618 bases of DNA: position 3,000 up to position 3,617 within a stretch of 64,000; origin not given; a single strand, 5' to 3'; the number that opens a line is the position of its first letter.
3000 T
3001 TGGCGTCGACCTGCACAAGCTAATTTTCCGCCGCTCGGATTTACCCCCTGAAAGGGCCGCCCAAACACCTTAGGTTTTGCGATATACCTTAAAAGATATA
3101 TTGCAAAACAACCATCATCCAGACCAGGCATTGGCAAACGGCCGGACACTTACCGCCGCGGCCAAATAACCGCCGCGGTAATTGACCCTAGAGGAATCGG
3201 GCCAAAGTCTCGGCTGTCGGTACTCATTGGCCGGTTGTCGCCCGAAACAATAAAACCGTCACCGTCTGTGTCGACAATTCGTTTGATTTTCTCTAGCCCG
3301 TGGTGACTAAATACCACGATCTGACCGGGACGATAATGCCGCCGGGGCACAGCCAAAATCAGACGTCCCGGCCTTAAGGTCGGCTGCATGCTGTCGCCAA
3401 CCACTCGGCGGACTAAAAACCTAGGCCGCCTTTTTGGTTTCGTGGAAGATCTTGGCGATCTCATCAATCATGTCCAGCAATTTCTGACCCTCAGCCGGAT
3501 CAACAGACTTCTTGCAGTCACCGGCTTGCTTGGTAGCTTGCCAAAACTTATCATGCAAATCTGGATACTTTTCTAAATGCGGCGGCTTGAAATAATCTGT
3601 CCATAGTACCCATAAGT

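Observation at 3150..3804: Nickel superoxide dismutase with its candidate maturation protease (sodN-sodX pair)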

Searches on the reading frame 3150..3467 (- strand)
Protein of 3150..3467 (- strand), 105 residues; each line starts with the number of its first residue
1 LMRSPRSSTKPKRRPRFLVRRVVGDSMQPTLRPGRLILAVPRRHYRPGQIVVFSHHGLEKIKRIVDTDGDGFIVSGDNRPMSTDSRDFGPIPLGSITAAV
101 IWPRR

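Call 3: search_protein_families(library=pfam, proteins=[window:3150-3467:-], max_evalue=0.01)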
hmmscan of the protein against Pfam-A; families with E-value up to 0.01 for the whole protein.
window:3150-3467:- (105 aa): 3 families
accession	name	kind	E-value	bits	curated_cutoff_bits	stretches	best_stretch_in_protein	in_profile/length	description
PF10502.14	Peptidase_S26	-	6.9e-11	42.8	22.9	2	73-100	136-163/168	Signal peptidase, peptidase S26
PF00717.28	Peptidase_S24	-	4.8e-09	36.4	23.3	1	15-81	33-98/116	Peptidase S24-like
PF12573.13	OxoDH_E1alpha_N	-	0.0085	16.3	25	0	36-55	3-22/41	2-oxoisovalerate dehydrogenase E1 alpha subunit N terminal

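Call 4: search_protein_families(library=ncbifam, proteins=[window:3150-3467:-], max_evalue=0.01)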
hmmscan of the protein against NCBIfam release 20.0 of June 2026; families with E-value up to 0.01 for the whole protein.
window:3150-3467:- (105 aa): 3 families
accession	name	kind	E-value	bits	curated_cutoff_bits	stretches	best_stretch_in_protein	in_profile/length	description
TIGR02754.1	sod_Ni_protease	equivalog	3.7e-14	53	63.25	1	21-101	2-89/90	nickel-type superoxide dismutase maturation protease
TIGR02227.1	sigpep_I_bact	equivalog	6.5e-12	45.6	47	2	20-72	23-82/162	signal peptidase I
TIGR02228.1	sigpep_I_arch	equivalog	1.9e-06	27.8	51.85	1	17-81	32-103/158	signal peptidase I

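Call 16: search_solved_structures(query=window:3150-3467:-, max_evalue=1, show_alignments=3)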
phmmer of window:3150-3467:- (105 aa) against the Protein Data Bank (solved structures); distinct sequences matched with E-value up to 1: 14.
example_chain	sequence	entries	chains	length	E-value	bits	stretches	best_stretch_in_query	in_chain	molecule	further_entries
4nv4_A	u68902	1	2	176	0.00079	23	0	19-72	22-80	Signal peptidase I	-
4me8_A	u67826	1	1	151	0.0023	21.5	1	56-98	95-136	Signal peptidase I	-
4wvh_A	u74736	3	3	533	0.0034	21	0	72-98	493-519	Maltose-binding periplasmic protein,Signal peptidase IB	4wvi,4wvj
4wvg_A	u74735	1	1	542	0.0073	19.9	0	72-100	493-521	Maltose-binding periplasmic protein,Signal peptidase IB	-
9nlo_A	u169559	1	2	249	0.11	16.1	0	68-102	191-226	Signal peptidase I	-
1b12_A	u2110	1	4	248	0.12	16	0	68-102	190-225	SIGNAL PEPTIDASE I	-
6b88_A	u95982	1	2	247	0.12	16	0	68-102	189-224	Signal peptidase I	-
1kn9_A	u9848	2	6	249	0.12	16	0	68-102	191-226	Signal peptidase I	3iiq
1t7d_A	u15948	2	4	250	0.12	16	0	68-102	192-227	SIGNAL PEPTIDASE I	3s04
2i18_A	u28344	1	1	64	0.18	15.4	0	52-74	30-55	Calcium-binding protein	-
1jfj_A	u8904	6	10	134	0.28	14.8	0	52-74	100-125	CALCIUM-BINDING PROTEIN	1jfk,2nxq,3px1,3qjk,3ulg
6rtd_A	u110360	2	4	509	0.45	14.2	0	45-65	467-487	Cytochrome c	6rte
2m7n_A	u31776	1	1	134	0.48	14.1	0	52-74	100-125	Calcium-binding protein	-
1ggz_A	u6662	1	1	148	0.74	13.5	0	59-82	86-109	CALMODULIN-RELATED PROTEIN NB-1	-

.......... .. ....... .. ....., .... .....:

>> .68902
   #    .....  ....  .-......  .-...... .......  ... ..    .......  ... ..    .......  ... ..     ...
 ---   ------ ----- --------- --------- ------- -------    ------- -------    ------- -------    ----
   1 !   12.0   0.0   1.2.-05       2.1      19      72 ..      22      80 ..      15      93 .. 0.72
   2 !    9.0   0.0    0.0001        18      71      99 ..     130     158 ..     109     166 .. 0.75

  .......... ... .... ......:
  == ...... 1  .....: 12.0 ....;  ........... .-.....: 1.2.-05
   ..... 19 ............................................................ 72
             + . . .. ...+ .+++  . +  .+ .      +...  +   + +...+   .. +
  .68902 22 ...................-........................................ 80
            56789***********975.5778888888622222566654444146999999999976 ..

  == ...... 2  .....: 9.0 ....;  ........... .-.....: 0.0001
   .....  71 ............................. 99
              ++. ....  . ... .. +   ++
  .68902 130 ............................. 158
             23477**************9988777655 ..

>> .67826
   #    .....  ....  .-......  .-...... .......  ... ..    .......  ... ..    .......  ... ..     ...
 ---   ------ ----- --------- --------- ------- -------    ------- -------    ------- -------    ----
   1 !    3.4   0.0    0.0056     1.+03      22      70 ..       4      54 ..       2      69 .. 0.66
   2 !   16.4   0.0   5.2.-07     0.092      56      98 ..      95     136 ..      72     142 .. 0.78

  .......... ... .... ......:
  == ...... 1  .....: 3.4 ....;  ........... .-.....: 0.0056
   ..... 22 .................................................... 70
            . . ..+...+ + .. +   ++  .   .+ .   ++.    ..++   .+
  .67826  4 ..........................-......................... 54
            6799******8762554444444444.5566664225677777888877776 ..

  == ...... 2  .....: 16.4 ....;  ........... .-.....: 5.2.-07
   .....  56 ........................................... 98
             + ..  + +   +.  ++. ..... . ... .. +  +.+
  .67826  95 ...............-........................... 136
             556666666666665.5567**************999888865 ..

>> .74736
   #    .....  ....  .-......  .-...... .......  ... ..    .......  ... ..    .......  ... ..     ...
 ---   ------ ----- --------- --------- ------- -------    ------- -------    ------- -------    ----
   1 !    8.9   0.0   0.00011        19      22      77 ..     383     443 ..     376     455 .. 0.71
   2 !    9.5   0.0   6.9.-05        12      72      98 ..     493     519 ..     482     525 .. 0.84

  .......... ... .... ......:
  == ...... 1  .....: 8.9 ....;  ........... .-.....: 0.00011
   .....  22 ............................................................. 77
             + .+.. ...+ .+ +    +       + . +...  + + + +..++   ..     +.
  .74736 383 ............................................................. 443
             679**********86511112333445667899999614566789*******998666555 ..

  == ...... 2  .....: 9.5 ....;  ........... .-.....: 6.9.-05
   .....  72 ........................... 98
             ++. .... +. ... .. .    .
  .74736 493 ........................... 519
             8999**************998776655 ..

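Call 17: find_homologous_proteins(query=window:3150-3464:-)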
Query window:3150-3464:- (104 aa): 100 proteins with E <= 0.001 among 109 candidates.
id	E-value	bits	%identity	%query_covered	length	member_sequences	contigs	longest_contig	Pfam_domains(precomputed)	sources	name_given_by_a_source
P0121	1.6e-25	107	59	99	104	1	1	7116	PF00717.29,PF10502.15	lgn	-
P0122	4.4e-25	106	52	99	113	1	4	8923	PF00717.29,PF10502.15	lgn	-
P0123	3.3e-23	100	51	98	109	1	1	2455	PF00717.29,PF10502.15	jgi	jgi:phage repressor protein C with HTH and peptisase S24 domain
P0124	3.5e-23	100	53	100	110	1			PF00717.29,PF10502.15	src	-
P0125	5.4e-23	99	50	99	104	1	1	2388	PF00717.29,PF10502.15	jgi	jgi:phage repressor protein C with HTH and peptisase S24 domain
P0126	1.4e-22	98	53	98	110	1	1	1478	PF00717.29,PF10502.15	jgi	jgi:phage repressor protein C with HTH and peptisase S24 domain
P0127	2.1e-22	97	50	99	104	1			PF00717.29,PF10502.15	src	-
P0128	1.3e-21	95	57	84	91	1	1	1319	PF00717.29,PF10502.15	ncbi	-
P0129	5.9e-21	93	50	96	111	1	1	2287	PF00717.29,PF10502.15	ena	-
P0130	1.1e-20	92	47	97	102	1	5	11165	PF00717.29,PF10502.15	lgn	-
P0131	2.0e-20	91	52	85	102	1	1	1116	PF00717.29,PF10502.15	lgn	-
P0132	3.4e-20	90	53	99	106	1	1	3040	PF00717.29,PF10502.15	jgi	jgi:phage repressor protein C with HTH and peptisase S24 domain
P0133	7.7e-20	89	48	99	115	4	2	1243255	PF00717.29,PF10502.15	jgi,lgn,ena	-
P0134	8.7e-20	89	53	85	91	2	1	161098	PF00717.29,PF10502.15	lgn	-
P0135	9.0e-20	89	54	85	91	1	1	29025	PF00717.29,PF10502.15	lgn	-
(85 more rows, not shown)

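Call 32: predict_structure(alignment_id=A1)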
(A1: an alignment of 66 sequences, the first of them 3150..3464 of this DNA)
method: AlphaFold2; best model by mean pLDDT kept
length: 104 residues; sequences in the alignment: 66
mean_pLDDT: 90.3   pTM: 0.78
mean pLDDT of the five models: 90.3, 89.2, 89.0, 88.6, 88.1
residues with pLDDT >= 90: 76; 70-90: 22; 50-70: 6; < 50: 0
segments of 3 or more residues with pLDDT < 50: none
pLDDT, mean of each block of 10 residues (from residue 1): 71 89 95 97 96 94 94 91 83 96 83
secondary structure, 60 per line:
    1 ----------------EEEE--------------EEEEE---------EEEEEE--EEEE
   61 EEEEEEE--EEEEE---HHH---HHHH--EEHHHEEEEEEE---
elements in order: E17-20 E35-39 E49-54 E57-67 E70-74 H84-87 E95-101

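Call 36: fold_search(model_id=the predicted structure, library=pdb)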
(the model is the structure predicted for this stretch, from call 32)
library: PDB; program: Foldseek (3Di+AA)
matches with E <= 10: 842; with E <= 0.001: 6
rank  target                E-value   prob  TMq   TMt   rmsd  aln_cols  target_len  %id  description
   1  4wvg_A                1.7e-04  1.00  0.78  0.17   1.8       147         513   18  Crystal structure of the Type-I signal peptidase from Staphylococcus aureus (SpsB). (released 2015-09-23)
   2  4wvj_A                3.7e-04  1.00  0.72  0.16   6.0       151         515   19  Crystal structure of the Type-I signal peptidase from Staphylococcus aureus (SpsB) in complex with an inhibitor peptid (released 2015-09-23)
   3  4n31_B                4.3e-04  1.00  0.76  0.59   1.2       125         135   18  Structure and activity of Streptococcus pyogenes SipA: a signal peptidase homologue essential for pilus polymerisation (released 2014-08-20)
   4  4wvi_A                5.7e-04  1.00  0.73  0.16   6.0       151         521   19  Crystal structure of the Type-I signal peptidase from Staphylococcus aureus (SpsB) in complex with a substrate peptide (released 2015-09-23)
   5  4n31_A                7.4e-04  1.00  0.78  0.57   5.1       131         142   18  Structure and activity of Streptococcus pyogenes SipA: a signal peptidase homologue essential for pilus polymerisation (released 2014-08-20)
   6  4wvh_A                7.4e-04  1.00  0.75  0.16   3.1       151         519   18  Crystal structure of the Type-I signal peptidase from Staphylococcus aureus (SpsB) in complex with a substrate peptide (released 2015-09-23)
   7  6a2r_A                7.2e-03  1.00  0.53  0.56   3.9        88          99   22  Mycobacterium tuberculosis LexA C-domain II (released 2019-01-23)
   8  3s04_A                8.4e-03  1.00  0.75  0.38   7.2       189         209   16  Crystal structure of Escherichia coli type I signal peptidase in complex with an Arylomycin Lipoglycopeptide Antibioti (released 2011-10-05)
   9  1t7d_B                1.0e-02  1.00  0.74  0.35   7.1       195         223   15  Crystal structure of Escherichia coli type I signal peptidase in complex with a lipopeptide inhibitor (released 2004-07-13)
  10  6a2q                  1.1e-02  1.00  0.53  0.56   3.9        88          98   22  Mycobacterium tuberculosis LexA C-domain I (released 2019-01-23)
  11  6a2t                  2.0e-02  1.00  0.54  0.58   3.4        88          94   20  Mycobacterium tuberculosis LexA C-domain K197A (released 2019-01-23)
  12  9nlo_B                2.5e-02  1.00  0.75  0.35   2.2       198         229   15  Escherichia coli Signal Peptidase I Delta 2-76 P84A in complex with lipopeptide inhibitor (released 2025-11-19)
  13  3iiq_A                2.6e-02  1.00  0.73  0.35   8.5       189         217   16  Crystallographic analysis of bacterial signal peptidase in ternary complex with Arylomycin A2 and a beta-sultam inhibi (released 2009-09-01)
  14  1jhf_B                3.1e-02  1.00  0.57  0.54   4.1        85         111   25  LEXA G85D MUTANT (released 2001-09-19)
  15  9nlo_A                3.3e-02  1.00  0.71  0.33   8.2       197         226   15  Escherichia coli Signal Peptidase I Delta 2-76 P84A in complex with lipopeptide inhibitor (released 2025-11-19)
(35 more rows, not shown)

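Call 51: search_protein_families(library=phrogs, proteins=[window:3150-3464:-], max_evalue=0.01)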
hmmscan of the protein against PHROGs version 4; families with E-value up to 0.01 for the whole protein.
window:3150-3464:- (104 aa): 3 families
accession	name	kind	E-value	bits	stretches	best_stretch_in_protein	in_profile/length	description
phrog_6201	-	transcription regulation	1.4e-08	35.7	1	19-78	31-90/121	CI-like repressor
phrog_4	-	transcription regulation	2.3e-07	31.2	1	20-78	257-313/400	transcriptional repressor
phrog_15562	-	unknown function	1.4e-05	25.7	0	71-99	171-199/215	-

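Call 54: list_cluster_members(proteins=[P0001, P0221, window:3150-3467:-, window:3150-3464:-])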
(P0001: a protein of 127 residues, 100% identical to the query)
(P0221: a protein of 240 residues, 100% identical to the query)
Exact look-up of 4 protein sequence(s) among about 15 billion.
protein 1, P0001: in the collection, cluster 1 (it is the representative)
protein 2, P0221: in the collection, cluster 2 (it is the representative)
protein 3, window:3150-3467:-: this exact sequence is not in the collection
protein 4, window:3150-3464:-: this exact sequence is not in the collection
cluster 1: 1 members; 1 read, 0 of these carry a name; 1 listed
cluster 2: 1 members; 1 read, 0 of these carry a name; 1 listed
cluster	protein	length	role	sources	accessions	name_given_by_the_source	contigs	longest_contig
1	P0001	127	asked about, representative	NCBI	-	-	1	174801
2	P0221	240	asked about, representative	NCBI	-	-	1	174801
